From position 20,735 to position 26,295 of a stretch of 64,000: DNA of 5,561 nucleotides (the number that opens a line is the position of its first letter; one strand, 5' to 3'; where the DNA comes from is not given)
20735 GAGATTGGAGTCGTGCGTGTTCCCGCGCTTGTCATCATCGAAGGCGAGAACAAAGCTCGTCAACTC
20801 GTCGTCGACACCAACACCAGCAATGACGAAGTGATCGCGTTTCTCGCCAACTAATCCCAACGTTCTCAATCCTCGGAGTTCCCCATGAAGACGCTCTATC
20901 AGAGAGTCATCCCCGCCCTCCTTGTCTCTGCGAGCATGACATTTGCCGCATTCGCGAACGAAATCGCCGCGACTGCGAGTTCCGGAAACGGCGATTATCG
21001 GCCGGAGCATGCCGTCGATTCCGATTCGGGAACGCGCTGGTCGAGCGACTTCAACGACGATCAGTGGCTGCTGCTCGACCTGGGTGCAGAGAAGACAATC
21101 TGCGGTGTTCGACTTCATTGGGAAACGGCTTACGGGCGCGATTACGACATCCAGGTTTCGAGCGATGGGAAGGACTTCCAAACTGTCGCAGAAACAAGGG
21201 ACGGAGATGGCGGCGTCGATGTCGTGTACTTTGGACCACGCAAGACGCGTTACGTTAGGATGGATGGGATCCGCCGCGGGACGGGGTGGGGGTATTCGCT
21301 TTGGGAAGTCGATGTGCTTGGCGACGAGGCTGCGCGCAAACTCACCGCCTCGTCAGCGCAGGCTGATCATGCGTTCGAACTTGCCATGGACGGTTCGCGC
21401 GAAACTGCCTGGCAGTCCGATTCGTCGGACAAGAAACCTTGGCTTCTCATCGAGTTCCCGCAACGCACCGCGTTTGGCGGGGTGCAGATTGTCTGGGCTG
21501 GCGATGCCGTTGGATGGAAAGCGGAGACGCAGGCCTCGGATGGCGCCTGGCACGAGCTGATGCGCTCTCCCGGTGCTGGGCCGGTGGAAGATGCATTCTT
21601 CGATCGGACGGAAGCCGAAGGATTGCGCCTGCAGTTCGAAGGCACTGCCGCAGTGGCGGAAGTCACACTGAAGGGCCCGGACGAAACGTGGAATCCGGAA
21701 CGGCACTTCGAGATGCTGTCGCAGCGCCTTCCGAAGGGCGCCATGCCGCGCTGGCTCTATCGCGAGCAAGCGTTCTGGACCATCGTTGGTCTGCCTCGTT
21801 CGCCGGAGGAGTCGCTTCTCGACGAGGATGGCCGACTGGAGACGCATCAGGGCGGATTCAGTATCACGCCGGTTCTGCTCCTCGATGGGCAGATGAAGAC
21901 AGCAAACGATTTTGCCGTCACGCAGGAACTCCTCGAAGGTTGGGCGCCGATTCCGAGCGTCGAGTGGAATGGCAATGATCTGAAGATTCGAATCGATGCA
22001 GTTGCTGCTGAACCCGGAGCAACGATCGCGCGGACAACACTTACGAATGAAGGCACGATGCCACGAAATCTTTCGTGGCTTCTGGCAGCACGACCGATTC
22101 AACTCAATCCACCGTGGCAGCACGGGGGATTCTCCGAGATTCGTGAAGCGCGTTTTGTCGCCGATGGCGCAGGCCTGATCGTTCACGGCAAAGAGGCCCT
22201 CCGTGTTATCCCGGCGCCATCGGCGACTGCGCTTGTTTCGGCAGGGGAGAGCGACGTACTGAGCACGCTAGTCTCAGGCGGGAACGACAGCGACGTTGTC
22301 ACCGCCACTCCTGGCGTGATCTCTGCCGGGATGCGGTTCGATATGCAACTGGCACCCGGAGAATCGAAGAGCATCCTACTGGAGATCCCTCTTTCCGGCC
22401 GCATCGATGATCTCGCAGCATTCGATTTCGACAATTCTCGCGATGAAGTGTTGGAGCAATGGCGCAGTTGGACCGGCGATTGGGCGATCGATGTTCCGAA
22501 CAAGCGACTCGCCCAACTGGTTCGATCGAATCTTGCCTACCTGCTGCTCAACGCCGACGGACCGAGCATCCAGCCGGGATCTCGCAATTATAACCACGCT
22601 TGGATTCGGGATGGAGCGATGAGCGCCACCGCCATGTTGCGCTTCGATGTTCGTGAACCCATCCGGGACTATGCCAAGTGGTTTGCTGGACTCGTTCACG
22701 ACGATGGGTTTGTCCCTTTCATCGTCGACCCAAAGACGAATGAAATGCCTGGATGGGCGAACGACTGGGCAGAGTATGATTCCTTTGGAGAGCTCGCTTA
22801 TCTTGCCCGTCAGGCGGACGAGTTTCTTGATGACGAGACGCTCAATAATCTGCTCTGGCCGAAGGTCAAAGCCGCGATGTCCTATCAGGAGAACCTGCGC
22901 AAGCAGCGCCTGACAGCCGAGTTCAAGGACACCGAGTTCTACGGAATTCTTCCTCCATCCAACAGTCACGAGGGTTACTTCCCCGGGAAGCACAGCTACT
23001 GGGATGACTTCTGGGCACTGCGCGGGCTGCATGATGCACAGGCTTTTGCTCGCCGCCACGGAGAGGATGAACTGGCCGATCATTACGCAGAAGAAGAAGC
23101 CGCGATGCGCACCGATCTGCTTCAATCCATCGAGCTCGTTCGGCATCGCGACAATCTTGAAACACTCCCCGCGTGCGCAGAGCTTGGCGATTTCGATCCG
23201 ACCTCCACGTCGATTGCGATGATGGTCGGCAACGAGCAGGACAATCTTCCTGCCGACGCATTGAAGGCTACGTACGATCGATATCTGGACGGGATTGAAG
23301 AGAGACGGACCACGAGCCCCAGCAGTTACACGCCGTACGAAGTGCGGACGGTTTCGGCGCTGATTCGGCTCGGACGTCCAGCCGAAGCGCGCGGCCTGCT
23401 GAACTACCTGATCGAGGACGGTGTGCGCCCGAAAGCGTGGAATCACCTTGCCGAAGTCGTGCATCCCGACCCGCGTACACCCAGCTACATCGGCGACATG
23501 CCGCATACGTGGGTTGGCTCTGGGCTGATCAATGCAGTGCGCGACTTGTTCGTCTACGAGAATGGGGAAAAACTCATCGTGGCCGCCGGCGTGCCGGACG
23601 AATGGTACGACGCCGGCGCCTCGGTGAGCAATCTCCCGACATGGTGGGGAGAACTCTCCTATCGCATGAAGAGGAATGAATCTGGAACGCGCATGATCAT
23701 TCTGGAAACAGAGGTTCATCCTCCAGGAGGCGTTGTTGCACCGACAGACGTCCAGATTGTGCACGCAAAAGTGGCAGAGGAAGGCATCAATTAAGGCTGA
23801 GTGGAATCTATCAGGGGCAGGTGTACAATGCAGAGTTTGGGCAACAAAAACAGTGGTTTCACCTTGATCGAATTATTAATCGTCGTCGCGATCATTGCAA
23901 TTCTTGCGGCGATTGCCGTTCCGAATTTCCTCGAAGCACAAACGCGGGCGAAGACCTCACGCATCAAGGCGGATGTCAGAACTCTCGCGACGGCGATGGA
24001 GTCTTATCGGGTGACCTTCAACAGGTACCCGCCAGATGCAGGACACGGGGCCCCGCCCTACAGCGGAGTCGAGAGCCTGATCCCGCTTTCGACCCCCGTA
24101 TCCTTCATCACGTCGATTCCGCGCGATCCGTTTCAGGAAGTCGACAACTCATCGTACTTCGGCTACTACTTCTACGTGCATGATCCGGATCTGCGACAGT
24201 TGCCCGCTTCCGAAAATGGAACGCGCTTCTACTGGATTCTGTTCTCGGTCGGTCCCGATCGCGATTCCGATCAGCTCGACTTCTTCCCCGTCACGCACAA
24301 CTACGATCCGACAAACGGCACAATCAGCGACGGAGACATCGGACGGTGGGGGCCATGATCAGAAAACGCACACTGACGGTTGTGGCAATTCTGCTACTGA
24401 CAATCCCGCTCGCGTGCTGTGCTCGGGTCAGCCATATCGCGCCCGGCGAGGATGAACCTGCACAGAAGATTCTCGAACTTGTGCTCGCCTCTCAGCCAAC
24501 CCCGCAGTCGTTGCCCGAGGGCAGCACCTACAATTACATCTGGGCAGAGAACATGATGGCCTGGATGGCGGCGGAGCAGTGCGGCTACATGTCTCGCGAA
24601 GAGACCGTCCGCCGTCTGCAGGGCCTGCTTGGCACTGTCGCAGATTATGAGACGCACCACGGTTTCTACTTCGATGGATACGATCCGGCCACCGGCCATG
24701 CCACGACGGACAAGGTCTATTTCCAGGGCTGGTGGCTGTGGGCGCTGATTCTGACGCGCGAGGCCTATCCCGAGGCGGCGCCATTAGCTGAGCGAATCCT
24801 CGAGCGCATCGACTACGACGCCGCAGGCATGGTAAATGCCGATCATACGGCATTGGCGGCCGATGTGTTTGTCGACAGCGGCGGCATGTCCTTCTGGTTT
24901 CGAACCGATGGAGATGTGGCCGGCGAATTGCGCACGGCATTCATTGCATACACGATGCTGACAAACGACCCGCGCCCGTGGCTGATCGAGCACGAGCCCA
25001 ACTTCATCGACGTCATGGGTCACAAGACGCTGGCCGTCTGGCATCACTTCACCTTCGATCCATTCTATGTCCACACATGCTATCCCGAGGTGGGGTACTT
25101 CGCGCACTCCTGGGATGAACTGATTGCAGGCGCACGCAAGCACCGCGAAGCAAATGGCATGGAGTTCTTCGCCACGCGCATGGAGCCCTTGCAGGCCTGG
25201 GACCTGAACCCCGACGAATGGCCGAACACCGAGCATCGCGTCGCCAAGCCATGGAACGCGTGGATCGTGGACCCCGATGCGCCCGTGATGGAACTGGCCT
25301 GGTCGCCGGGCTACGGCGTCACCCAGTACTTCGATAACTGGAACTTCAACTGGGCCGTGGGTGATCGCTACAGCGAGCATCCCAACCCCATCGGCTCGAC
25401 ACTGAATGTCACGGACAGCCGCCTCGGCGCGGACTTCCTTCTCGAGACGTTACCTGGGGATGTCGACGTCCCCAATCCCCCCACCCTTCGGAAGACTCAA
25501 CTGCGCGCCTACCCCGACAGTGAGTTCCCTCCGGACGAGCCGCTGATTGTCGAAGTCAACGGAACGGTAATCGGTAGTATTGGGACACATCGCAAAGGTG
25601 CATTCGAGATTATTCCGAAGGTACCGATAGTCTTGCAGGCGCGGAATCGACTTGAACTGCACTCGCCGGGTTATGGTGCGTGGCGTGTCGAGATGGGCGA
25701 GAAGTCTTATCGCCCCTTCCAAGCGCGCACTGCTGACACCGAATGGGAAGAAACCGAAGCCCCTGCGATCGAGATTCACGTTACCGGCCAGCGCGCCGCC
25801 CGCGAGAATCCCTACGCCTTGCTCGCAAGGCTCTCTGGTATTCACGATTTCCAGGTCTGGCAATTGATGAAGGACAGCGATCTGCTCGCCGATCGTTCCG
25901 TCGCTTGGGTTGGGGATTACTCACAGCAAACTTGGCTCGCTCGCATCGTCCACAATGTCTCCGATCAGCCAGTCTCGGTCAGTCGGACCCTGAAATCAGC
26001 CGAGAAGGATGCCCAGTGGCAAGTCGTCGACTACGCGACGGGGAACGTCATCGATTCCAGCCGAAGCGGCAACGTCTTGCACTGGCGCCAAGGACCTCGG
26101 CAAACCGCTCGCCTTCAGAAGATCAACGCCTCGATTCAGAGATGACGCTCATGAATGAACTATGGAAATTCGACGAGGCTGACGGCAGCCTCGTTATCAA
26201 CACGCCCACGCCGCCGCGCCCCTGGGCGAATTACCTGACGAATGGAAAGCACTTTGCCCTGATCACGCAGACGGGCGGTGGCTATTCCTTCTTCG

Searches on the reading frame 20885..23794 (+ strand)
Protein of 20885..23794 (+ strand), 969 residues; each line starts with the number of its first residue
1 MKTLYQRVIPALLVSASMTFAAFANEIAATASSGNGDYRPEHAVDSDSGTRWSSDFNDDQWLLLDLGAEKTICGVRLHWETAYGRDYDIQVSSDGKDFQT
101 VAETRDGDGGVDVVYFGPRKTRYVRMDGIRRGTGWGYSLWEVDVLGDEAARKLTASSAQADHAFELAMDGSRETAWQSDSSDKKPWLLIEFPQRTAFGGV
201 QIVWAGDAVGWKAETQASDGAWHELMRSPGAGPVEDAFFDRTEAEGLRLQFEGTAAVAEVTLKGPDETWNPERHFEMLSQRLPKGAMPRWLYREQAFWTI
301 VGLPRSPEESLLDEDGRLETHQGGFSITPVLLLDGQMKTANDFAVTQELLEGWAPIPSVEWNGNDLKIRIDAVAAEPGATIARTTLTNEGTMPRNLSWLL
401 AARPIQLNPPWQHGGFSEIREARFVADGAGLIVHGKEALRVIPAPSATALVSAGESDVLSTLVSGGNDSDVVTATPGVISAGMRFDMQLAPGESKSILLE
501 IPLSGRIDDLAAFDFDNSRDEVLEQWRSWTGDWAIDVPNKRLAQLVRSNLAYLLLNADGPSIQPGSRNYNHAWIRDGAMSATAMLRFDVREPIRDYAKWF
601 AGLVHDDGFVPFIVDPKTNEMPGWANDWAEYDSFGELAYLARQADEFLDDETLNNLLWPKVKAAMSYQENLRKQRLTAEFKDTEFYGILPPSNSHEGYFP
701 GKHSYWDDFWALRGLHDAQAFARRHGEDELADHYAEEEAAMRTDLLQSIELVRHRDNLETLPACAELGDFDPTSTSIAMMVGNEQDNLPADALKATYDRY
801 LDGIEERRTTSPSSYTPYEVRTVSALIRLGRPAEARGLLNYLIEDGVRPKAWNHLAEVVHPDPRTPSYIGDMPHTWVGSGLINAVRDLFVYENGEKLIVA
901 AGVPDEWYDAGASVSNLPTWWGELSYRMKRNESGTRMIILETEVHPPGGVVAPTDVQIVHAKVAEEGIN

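Call 7: search_protein_families(library=pfam, proteins=[window:20885-23794:+], max_evalue=0.01)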
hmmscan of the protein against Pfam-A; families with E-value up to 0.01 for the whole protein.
window:20885-23794:+ (969 aa): 2 families
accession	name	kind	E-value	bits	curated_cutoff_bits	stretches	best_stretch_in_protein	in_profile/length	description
PF00754.31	F5_F8_type_C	-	2.3e-34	118.7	28.2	2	29-141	2-125/127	F5/8 type C domain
PF22633.2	F5_F8_type_C_2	-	6.8e-28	97.6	27.8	2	42-126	1-91/91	NedA-like, galactose-binding domain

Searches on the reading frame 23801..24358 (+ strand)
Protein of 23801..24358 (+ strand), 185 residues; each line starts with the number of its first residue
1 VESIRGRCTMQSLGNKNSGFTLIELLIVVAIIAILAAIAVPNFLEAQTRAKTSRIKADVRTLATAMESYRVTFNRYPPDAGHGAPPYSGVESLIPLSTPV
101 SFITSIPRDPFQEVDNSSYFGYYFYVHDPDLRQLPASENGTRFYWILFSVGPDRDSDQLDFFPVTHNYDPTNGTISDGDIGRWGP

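Call 7: search_protein_families(library=pfam, proteins=[window:23801-24358:+], max_evalue=0.01)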
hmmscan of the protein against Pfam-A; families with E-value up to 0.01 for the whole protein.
window:23801-24358:+ (185 aa): 2 families
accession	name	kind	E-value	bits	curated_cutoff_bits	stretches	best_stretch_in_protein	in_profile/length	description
PF07963.17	N_methyl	-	8.6e-10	38.2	21.2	1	15-40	2-27/27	Prokaryotic N-terminal methylation motif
PF08334.16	T2SSG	-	0.00062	20.2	21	1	43-81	2-41/108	Type II secretion system (T2SS), protein G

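Call 56: find_homologous_proteins(query=window:23828-24358:+, max_evalue=1e-20)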
Query window:23828-24358:+ (176 aa): 7132 proteins with E <= 1e-20 among 8000 candidates; the best 120 are listed.
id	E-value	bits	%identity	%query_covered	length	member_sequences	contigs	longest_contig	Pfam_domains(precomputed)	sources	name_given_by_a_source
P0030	2.1e-114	398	100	100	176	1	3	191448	PF07963.18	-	-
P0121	2.8e-93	329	82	95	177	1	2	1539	PF07963.18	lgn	-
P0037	7.0e-82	292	74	99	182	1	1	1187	PF07963.18,PF08334.17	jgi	-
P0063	7.0e-68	246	66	97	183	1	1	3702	PF07963.18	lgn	-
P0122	1.6e-65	239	67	95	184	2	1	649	-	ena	-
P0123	5.1e-60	221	57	98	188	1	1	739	PF07963.18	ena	-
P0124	8.2e-58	213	61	95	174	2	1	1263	PF07963.18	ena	-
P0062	1.7e-43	167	51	96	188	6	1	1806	PF07963.18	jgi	jgi:prepilin-type N-terminal cleavage/methylation domain-containing protein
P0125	5.5e-43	165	47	95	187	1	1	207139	PF07963.18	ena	-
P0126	1.1e-41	161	50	94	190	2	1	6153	PF07963.18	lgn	-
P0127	2.8e-41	160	53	95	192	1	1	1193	PF07963.18,PF08334.17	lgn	-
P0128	2.8e-41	160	50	99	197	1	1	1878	PF07963.18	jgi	jgi:prepilin-type N-terminal cleavage/methylation domain-containing protein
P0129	3.2e-41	159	51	96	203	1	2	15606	PF07963.18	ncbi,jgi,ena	-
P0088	4.6e-40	156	51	95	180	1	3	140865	PF07963.18,PF08334.17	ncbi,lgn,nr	ncbi:prepilin-type N-terminal cleavage/methylation domain-containing protein [bacterium]|nr:prepilin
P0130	6.6e-40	155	48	99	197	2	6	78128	PF07963.18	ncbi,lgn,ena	ncbi:MAG: prepilin-type N-terminal cleavage/methylation domain-containing protein [bacterium]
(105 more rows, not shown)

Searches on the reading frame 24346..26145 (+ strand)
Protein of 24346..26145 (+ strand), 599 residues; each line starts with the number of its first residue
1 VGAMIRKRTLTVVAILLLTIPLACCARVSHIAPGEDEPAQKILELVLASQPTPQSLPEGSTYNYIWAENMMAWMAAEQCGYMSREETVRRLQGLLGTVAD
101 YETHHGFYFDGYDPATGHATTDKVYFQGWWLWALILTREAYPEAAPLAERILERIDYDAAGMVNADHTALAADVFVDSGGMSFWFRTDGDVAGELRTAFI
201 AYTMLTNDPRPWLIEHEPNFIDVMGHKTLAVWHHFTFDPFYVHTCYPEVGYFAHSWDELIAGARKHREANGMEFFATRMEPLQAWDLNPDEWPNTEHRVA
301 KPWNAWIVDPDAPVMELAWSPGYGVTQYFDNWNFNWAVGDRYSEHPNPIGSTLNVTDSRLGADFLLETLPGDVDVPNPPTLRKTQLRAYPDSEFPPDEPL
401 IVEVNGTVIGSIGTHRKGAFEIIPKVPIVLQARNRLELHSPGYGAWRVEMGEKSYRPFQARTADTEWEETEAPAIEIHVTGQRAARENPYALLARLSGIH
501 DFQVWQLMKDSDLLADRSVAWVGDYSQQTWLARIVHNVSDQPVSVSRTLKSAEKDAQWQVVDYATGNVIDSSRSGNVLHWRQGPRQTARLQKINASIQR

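Call 7: search_protein_families(library=pfam, proteins=[window:24346-26145:+], max_evalue=0.01)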
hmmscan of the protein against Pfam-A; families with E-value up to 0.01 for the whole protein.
window:24346-26145:+ (599 aa): 0 families

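Call 87: search_solved_structures(query=window:24346-26145:+, max_evalue=0.01)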
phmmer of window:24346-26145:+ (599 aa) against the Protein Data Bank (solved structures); distinct sequences matched with E-value up to 0.01: 0.
